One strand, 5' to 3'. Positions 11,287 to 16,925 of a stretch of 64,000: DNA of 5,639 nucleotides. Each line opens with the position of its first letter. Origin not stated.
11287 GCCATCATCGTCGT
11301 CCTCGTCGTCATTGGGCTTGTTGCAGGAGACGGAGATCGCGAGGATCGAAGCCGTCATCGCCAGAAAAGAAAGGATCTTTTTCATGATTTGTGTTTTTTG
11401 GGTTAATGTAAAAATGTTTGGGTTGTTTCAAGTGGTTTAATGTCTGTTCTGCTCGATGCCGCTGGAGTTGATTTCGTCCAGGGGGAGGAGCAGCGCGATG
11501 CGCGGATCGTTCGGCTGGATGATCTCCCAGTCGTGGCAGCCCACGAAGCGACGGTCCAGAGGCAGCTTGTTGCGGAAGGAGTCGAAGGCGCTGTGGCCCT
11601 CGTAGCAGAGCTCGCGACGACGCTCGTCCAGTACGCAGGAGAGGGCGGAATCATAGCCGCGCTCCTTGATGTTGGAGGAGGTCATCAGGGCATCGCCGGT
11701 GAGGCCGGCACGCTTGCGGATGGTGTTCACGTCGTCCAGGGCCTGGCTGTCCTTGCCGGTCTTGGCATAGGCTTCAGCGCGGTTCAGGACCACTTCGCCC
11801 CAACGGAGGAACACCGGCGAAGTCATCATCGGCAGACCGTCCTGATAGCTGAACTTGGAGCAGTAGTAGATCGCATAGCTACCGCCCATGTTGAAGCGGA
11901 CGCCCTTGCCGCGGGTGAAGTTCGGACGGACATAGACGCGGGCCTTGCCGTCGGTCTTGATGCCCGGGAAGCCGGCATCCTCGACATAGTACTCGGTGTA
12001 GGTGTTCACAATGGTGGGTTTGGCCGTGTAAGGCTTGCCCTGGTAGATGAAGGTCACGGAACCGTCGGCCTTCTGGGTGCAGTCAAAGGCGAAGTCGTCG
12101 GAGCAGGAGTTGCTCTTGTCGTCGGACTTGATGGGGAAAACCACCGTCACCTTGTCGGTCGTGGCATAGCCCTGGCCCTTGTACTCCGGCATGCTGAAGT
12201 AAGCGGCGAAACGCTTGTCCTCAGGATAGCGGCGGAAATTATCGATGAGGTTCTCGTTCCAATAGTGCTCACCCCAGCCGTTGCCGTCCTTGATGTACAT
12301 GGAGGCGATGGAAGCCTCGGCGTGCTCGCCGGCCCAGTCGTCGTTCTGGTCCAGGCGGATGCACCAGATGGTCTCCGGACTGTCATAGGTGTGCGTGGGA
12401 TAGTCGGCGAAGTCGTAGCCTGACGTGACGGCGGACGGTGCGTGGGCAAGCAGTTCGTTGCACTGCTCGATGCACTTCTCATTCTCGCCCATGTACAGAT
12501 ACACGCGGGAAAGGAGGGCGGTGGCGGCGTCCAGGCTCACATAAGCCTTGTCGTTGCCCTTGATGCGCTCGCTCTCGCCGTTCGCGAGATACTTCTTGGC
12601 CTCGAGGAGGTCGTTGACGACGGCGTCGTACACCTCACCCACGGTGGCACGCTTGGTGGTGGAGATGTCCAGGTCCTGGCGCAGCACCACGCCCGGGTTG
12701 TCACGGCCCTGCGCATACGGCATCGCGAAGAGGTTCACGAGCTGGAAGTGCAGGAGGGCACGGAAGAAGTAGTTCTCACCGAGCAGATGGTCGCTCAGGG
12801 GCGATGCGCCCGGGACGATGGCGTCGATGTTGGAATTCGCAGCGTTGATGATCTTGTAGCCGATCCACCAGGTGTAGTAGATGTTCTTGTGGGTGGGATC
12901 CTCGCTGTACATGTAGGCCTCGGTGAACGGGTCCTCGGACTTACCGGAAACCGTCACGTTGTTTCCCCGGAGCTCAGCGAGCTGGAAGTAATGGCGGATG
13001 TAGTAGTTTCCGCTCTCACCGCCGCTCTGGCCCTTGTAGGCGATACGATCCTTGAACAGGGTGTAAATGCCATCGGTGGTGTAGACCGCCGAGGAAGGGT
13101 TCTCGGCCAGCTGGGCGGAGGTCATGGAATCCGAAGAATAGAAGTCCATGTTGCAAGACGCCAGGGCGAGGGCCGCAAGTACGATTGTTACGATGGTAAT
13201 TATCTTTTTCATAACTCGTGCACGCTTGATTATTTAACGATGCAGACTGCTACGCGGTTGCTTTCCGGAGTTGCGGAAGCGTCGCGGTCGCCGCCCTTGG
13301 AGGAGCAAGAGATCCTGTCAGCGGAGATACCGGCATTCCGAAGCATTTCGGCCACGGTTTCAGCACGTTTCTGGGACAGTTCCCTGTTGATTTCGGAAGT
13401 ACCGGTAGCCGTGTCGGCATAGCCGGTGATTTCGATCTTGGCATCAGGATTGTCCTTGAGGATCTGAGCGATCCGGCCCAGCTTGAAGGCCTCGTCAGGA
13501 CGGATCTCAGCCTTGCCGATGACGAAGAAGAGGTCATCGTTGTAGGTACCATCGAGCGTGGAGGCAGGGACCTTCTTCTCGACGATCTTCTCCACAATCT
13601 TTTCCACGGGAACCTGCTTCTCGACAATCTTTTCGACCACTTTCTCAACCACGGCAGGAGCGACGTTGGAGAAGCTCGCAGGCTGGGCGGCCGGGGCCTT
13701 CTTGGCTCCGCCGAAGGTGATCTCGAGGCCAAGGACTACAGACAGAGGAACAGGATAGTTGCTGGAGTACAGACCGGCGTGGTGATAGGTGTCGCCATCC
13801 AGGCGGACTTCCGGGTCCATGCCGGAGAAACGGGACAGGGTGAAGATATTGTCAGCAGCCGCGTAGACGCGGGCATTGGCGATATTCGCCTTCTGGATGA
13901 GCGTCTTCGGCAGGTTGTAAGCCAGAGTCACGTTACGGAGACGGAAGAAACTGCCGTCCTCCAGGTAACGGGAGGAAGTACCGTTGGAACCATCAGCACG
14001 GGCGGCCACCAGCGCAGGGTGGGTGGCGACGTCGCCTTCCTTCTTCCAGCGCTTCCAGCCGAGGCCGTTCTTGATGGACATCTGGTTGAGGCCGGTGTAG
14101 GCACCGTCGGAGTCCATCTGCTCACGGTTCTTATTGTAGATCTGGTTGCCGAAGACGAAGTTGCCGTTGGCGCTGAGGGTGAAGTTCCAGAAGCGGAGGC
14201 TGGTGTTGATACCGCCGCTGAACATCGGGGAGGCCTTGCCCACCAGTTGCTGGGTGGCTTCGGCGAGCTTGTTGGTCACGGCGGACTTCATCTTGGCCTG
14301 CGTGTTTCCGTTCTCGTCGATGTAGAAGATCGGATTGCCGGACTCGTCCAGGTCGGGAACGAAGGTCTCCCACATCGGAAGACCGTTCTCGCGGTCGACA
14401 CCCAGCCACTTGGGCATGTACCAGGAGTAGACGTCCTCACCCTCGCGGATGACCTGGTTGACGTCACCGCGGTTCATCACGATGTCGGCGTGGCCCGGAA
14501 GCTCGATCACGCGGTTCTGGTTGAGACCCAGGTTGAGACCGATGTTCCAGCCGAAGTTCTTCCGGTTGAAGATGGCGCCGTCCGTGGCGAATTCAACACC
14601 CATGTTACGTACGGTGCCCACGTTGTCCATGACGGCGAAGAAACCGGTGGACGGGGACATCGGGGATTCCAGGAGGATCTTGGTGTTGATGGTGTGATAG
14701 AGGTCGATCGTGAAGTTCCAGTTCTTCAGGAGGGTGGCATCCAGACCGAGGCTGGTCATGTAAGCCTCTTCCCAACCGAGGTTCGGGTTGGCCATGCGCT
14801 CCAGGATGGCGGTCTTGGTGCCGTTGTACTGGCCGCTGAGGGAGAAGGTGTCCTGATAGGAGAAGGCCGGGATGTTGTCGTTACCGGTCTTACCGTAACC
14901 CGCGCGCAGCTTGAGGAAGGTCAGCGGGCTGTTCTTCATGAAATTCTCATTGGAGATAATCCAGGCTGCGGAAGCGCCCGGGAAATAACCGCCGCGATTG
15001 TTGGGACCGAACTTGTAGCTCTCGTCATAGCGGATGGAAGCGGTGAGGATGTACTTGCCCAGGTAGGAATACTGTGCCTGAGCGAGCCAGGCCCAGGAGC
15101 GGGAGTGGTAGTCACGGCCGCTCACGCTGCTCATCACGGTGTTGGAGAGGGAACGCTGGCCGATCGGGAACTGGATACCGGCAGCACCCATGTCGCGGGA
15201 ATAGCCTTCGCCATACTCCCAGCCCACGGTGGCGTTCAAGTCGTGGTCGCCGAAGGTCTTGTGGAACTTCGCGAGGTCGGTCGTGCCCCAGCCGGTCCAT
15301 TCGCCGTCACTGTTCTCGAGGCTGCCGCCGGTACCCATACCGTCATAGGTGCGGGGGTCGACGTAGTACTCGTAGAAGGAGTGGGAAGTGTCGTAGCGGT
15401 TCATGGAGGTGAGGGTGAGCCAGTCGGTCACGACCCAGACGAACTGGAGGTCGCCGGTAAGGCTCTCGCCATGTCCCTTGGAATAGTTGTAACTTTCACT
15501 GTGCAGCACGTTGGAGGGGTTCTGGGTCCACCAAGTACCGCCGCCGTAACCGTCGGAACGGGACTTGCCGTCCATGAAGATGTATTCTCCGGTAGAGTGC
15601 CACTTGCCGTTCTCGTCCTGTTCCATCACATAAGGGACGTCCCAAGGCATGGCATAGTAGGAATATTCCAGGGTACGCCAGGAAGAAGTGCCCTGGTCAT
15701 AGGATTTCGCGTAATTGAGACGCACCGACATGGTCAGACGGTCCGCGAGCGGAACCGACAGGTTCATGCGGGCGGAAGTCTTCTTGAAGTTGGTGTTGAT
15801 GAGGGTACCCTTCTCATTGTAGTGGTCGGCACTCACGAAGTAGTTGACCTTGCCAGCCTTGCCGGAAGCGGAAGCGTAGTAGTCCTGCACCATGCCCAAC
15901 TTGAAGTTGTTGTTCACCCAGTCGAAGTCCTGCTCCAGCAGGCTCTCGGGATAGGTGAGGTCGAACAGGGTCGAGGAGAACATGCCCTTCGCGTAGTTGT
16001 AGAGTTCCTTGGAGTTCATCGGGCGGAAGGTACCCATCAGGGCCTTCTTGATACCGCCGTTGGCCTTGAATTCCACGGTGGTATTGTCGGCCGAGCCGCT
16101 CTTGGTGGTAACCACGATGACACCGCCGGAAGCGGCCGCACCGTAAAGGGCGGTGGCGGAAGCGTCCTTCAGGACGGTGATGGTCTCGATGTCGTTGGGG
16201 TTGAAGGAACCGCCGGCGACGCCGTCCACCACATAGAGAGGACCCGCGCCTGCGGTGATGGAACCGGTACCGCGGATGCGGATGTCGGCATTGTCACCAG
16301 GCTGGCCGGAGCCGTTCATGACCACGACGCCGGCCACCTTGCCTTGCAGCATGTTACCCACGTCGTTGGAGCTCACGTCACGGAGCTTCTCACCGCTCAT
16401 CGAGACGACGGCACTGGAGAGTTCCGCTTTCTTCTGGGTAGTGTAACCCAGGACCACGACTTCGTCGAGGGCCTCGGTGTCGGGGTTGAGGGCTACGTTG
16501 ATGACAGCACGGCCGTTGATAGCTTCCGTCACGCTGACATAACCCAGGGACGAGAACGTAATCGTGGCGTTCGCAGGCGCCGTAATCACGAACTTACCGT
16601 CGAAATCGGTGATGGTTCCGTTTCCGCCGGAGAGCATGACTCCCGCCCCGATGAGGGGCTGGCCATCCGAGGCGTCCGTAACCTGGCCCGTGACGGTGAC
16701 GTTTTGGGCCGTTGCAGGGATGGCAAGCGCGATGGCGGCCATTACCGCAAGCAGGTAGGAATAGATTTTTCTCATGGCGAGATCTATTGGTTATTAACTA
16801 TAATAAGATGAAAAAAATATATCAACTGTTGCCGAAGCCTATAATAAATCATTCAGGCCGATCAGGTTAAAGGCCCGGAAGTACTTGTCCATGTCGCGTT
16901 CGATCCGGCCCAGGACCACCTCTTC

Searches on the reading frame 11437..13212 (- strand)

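Call 3: search_protein_families(library=pfam, proteins=[window:11437-13212:-])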
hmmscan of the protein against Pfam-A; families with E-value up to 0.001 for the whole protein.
window:11437-13212:- (591 aa): 2 families
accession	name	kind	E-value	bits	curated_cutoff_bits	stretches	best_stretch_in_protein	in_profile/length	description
PF07980.17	SusD_RagB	-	9.3e-21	75.2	23.1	1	279-553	1-239/297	SusD family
PF14322.12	SusD-like_3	-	6.6e-19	69.3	27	1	104-239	67-191/191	Starch-binding associating with outer membrane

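Call 4: search_protein_families(library=ncbifam, proteins=[window:11437-13212:-])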
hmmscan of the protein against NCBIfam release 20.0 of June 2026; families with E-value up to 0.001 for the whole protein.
window:11437-13212:- (591 aa): 2 families
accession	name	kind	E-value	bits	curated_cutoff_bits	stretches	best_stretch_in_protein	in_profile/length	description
NF033071.0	SusD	exception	3.5e-09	35.4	725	1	468-547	441-509/558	starch-binding outer membrane lipoprotein SusD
NF033072.0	NanU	exception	0.00045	19.4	425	0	140-244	131-230/521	SusD family outer membrane lipoprotein NanU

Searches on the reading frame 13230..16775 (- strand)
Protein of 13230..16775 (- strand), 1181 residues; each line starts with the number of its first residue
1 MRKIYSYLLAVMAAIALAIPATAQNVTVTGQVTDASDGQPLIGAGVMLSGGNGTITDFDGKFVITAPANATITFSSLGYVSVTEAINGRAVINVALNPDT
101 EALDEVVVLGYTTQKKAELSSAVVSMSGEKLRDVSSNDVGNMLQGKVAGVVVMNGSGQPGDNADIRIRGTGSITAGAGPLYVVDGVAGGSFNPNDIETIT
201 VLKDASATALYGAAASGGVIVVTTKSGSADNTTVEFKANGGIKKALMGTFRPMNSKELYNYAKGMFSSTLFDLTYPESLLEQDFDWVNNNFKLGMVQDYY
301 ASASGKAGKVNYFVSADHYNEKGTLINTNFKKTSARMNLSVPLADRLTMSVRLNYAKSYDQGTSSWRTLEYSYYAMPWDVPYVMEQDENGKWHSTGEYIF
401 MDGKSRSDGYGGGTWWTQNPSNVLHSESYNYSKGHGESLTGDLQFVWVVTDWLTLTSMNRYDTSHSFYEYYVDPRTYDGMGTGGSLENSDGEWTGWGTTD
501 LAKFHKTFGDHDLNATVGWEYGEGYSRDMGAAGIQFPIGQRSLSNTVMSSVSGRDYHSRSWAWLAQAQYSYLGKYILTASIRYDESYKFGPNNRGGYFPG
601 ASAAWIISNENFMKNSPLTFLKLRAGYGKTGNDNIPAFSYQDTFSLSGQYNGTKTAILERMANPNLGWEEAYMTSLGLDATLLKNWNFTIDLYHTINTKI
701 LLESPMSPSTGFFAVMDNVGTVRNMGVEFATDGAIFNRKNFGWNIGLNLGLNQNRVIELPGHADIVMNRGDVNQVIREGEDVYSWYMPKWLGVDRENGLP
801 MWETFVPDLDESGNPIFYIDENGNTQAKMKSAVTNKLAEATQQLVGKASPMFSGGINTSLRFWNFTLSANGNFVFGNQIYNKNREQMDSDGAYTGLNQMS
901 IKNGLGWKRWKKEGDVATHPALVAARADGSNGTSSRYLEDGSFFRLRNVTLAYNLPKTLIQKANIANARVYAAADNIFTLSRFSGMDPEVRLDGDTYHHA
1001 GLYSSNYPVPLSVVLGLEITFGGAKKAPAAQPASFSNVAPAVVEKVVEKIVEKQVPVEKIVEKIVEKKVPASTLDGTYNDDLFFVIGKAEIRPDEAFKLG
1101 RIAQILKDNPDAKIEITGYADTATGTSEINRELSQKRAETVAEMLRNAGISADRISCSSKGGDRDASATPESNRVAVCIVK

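Call 3: search_protein_families(library=pfam, proteins=[window:13230-16775:-])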
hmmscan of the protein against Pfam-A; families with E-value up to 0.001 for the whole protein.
window:13230-16775:- (1181 aa): 5 families
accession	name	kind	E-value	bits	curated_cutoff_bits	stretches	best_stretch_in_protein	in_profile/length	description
PF00691.25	OmpA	-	5.9e-18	65.5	27.2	1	1083-1171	1-90/98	OmpA family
PF07715.20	Plug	-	1.5e-15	58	23.9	1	116-219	2-107/107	TonB-dependent Receptor Plug Domain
PF13715.12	CarbopepD_reg_2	-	1e-13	51.5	32.2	1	28-108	1-88/88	CarboxypepD_reg-like domain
PF13620.12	CarboxypepD_reg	-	2.7e-09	37.7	32.3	1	27-86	1-67/82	Carboxypeptidase regulatory-like domain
PF05359.17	DUF748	-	0.00012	20.7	50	1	1083-1138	882-937/1037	Domain of Unknown Function (DUF748)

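Call 4: search_protein_families(library=ncbifam, proteins=[window:13230-16775:-])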
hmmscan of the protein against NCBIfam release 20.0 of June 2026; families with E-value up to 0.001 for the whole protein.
window:13230-16775:- (1181 aa): 27 families (the best 25 are shown)
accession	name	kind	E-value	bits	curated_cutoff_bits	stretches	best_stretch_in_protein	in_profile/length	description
TIGR04056.1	OMP_RagA_SusC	subfamily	1.9e-221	738.2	368.25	1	27-1021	2-981/981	SusC/RagA family TonB-linked outer membrane protein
NF053611.1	YiaD_Gzip_OmpA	equivalog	3.7e-18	66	175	1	1062-1163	84-184/206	YiaD family glycine zipper/OmpA-like lipoprotein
NF052230.1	T9SS_PorE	exception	5.5e-15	54.7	600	1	1080-1163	515-597/648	PorE family type IX secretion system protein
NF053607.1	CHU_0125_OmpA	equivalog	8.2e-15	54.3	620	1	1080-1161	531-611/639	CHU_0125 family OmpA-like outer membrane integrity protein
TIGR04057.1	SusC_RagA_signa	signature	1.8e-14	53.3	46.2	1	195-225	1-31/31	SusC/RagA subfamily TonB-dependent outer membrane receptor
NF053613.1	OMP_toxin_LptF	equivalog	2.3e-14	53.7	400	1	1057-1163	120-223/256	lipotoxin F family OmpA-related lipoprotein LptF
TIGR02802.1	Pal_lipo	equivalog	5.3e-12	45.7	125.35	1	1082-1168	2-87/104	peptidoglycan-associated lipoprotein Pal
TIGR03789.1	pdsO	hypoth_equivalog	6.8e-12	45.6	152.2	1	1083-1168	142-226/243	sortase-associated OmpA-like protein PdsO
NF053612.1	anchor_PA1041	equivalog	1.1e-11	45.1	250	1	1054-1162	103-212/236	PA1041 family peptidoglycan-binding anchor lipoprotein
NF047726.1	AutTranAdhPGAsTpgA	equivalog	1.5e-10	40.7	350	1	1098-1161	174-237/268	trimeric autotransporter adhesin/peptidogylcan-associated protein TpgA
NF008067.1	PRK10802.1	equivalog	2.8e-10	40.3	261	1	1079-1166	66-152/171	peptidoglycan-associated lipoprotein Pal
NF006285.1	PRK08457.1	equivalog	3.3e-10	40.2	250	1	1080-1176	122-227/253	flagellar motor protein MotB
NF007804.1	PRK10510.1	equivalog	3.7e-10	39.5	307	1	1084-1165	116-196/219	OmpA family lipoprotein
TIGR03350.1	type_VI_ompA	equivalog_domain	5.1e-10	39.4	139.8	1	1078-1164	28-116/137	type VI secretion system protein TssL, long form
NF045787.1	OmpABordt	equivalog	5.3e-10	39.3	200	1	1066-1162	72-166/194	outer membrane protein OmpA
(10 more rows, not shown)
